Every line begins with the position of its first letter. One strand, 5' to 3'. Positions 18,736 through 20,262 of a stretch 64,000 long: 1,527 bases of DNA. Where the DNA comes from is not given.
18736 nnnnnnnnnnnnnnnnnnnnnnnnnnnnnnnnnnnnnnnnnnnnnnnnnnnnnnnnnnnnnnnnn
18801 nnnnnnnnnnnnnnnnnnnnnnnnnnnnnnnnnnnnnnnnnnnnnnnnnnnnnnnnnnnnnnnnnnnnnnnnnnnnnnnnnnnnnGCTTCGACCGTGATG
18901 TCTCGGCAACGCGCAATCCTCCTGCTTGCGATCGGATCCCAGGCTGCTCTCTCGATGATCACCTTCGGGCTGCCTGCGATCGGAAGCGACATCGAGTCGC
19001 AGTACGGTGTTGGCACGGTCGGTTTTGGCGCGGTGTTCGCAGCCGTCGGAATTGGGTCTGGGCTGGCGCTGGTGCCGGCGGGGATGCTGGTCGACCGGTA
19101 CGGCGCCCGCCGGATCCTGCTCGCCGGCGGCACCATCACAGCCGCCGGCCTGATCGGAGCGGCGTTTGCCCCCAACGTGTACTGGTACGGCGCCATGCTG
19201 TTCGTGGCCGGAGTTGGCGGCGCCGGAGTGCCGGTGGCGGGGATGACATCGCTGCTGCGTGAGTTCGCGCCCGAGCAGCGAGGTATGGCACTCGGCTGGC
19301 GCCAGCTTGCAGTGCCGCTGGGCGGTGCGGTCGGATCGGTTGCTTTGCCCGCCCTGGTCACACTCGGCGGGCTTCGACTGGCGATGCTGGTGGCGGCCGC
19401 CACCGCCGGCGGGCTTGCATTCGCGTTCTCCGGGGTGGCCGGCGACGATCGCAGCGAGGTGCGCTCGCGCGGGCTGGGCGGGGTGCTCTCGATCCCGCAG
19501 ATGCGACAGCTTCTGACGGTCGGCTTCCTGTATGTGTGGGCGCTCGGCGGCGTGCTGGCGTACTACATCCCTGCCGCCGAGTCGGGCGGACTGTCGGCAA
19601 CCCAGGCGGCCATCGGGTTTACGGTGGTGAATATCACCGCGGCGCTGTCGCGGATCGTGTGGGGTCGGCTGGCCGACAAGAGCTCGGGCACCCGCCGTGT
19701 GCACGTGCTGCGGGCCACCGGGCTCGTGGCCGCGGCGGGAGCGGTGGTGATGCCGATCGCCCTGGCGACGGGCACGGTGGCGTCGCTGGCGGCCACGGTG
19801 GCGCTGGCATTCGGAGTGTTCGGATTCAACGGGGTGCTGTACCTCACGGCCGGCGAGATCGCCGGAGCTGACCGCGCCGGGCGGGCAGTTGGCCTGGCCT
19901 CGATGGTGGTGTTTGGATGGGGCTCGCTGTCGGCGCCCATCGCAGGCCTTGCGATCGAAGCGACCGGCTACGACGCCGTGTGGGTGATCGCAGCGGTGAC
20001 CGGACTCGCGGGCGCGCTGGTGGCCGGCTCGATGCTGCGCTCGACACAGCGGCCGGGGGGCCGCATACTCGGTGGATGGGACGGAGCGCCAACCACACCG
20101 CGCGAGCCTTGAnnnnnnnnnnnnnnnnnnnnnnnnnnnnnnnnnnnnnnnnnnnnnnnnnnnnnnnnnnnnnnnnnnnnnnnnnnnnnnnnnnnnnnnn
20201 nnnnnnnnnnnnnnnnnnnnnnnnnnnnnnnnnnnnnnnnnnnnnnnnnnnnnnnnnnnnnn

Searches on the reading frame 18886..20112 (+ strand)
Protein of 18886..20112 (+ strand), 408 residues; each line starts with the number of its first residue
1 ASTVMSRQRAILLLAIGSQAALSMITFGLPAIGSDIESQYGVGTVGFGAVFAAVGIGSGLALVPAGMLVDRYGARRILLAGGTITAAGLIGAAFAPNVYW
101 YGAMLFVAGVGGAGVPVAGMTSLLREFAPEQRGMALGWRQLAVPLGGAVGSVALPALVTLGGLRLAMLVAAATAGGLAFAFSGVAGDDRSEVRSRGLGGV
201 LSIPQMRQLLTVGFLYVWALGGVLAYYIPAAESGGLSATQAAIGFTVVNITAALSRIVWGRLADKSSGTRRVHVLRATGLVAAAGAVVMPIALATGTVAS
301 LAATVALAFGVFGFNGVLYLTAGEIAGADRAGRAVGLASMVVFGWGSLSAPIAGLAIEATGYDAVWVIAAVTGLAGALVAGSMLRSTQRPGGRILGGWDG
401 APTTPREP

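Call 26: search_protein_families(library=pfam, proteins=[window:18886-20112:+], max_evalue=0.01)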
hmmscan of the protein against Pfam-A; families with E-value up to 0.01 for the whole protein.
window:18886-20112:+ (408 aa): 3 families
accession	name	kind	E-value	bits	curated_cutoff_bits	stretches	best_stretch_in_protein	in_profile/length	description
PF07690.21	MFS_1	-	1.5e-34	119.9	33.4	1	15-349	5-346/347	Major Facilitator Superfamily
PF00083.30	Sugar_tr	-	4.6e-05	22.9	22.3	1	43-154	44-158/452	Sugar (and other) transporter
PF12832.13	MFS_1_like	-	0.0023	17.5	25.2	1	212-304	7-97/373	MFS_1 like family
